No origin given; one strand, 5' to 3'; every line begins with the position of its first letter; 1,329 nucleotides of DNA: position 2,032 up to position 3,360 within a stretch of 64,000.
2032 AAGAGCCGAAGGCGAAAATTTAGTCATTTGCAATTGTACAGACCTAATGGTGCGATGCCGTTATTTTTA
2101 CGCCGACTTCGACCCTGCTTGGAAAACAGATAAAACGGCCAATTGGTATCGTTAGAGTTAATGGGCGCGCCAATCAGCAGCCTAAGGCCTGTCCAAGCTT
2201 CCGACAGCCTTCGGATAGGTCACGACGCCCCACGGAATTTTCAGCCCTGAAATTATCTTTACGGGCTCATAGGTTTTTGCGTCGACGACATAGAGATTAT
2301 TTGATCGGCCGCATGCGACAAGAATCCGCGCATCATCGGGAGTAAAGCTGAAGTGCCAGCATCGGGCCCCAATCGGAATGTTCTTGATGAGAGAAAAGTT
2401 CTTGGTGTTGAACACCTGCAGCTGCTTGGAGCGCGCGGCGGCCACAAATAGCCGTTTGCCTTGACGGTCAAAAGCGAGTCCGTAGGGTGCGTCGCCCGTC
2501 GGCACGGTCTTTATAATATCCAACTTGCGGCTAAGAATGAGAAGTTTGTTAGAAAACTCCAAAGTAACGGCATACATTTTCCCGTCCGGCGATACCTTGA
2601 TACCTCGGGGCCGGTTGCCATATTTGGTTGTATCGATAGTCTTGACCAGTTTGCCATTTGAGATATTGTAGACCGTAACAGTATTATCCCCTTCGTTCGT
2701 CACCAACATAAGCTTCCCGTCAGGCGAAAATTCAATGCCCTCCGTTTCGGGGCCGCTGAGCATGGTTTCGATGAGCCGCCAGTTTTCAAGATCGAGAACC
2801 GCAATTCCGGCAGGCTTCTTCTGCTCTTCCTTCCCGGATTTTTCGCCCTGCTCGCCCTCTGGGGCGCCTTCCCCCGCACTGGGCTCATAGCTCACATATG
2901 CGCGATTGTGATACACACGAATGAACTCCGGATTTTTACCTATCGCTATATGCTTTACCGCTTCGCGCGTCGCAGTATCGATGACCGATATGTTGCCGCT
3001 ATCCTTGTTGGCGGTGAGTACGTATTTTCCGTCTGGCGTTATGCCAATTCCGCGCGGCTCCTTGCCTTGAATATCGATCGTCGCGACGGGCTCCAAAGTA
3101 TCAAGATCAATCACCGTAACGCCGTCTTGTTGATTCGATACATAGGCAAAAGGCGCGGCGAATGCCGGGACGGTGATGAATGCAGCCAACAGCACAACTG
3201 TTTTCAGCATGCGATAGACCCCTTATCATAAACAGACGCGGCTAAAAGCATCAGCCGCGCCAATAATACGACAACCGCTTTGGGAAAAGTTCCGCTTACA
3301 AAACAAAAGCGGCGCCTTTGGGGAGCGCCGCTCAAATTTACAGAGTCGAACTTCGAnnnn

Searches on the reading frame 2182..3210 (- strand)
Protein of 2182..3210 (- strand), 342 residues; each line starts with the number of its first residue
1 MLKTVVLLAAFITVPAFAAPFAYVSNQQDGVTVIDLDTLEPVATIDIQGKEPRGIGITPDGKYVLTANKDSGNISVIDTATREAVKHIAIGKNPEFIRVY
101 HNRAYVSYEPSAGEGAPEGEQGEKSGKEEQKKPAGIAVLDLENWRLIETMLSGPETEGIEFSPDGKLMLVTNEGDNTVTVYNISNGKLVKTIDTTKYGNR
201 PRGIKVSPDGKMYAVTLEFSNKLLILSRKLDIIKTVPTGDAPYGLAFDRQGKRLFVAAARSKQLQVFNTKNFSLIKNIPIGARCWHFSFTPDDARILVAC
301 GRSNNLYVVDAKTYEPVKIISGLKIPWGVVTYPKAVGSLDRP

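Call 5: search_protein_families(library=ncbifam, proteins=[window:2182-3210:-], max_evalue=0.00001)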
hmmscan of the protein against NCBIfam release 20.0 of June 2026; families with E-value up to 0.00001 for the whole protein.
window:2182-3210:- (342 aa): 12 families
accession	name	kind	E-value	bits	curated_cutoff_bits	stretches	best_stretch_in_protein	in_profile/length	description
TIGR03866.1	PQQ_ABC_repeats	subfamily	1.8e-49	168.5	287.3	4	242-332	219-309/310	PQQ-dependent catabolism-associated beta-propeller protein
TIGR02276.1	beta_rpt_yvtn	repeat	5.1e-37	125.6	27.85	2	59-97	1-39/42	beta-propeller repeat protein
NF052460.1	L-NosZ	equivalog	1.2e-32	113.1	700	2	148-330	37-222/480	clade III lactonase-type nitrous-oxide reductase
NF052340.1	hydrazine_beta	equivalog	2.3e-21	76.3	560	2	22-107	47-134/372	hydrazine synthase subunit beta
NF052342.1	hydrazine_BC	exception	3e-15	55.4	1250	0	136-223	105-192/690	hydrazine synthase subunit beta-gamma fusion subunit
NF052280.1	7_blade_YncE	equivalog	8e-12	44.6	400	0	245-326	221-301/338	7-bladed beta-propeller protein YncE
TIGR03907.1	QH_beta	equivalog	2.3e-09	36.9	223.2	0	132-216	9-98/338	quinohemoprotein amine dehydrogenase subunit beta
NF038117.1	choice_anch_I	subfamily_domain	4.1e-08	32.5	300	0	130-179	71-120/458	choice-of-anchor I family protein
NF008258.1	PRK11028.1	equivalog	6.5e-08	32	370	0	159-269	181-304/330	6-phosphogluconolactonase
NF048007.1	MmpL3Stblzr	equivalog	1.7e-07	30.8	600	0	36-107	35-106/366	MmpL3/TtfA transport complex stabilizer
TIGR04246.1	nitrous_NosZ_Gp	equivalog_domain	1.9e-07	29.8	625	0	156-206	274-322/578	Sec-dependent nitrous-oxide reductase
NF050136.1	PGL_lacton_Staph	exception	8.5e-07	28.3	500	0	157-229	243-318/341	6-phosphogluconolactonase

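Call 6: search_protein_families(library=pfam, proteins=[window:2182-3210:-])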
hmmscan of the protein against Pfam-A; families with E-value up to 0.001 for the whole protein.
window:2182-3210:- (342 aa): 23 families
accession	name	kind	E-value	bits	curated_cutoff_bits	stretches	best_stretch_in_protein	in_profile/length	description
PF10282.15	Lactonase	-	1e-23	84.5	21.7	2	158-228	248-320/344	Lactonase, 7-bladed beta-propeller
PF25174.1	Beta-prop_THOC3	-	4.9e-18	65.5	305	1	157-326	50-215/272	THOC3 beta-propeller domain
PF21783.3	YNCE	-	9e-18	65.1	27.1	1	24-96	258-330/339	YNCE-like beta-propeller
PF02239.22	Cytochrom_D1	-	9.6e-17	61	25.5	2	20-89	48-116/368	Cytochrome D1 heme domain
PF23414.1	Beta-prop_EML_2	-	5.2e-12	46.1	90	0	138-216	24-99/266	Echinoderm microtubule-associated protein second beta-propeller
PF24814.1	WD40_Prp19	-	3.5e-11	43.1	320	1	138-300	117-279/281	Prp19 WD40 domain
PF16819.11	DUF5074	-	5.1e-09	36.1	27.2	0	22-94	111-185/353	Domain of unknown function (DUF5074)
PF12894.13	ANAPC4_WD40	-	8.6e-09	36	22.9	0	153-195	38-79/91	Anaphase-promoting complex subunit 4 WD40 domain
PF25172.1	Beta-prop_WDR3_2nd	-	2.5e-07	30.7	140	0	254-321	12-77/293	WDR3 second beta-propeller domain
PF25168.1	Beta-prop_WDR36-Utp21_2nd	-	7.5e-07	29.2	84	0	136-216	222-299/335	WDR36/Utp21 second beta-propeller domain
PF24817.1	WD40_WDHD1_1st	-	1.6e-06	27.9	109.9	0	159-292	134-276/291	WDHD1 first WD40 domain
PF08450.18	SGL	-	4.3e-06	27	26.3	1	129-259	110-245/246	SMP-30/Gluconolactonase/LRE-like region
PF24807.1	WD40_CDC20-Fz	-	5.3e-06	26.4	200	0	158-195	182-221/292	CDC20/Fizzy WD40 domain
PF24796.1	WDR55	-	5.9e-06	26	200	0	155-194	55-93/296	WDR55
PF13970.12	DUF4221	-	7.9e-06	26.1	23.4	0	162-267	30-140/311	Domain of unknown function (DUF4221)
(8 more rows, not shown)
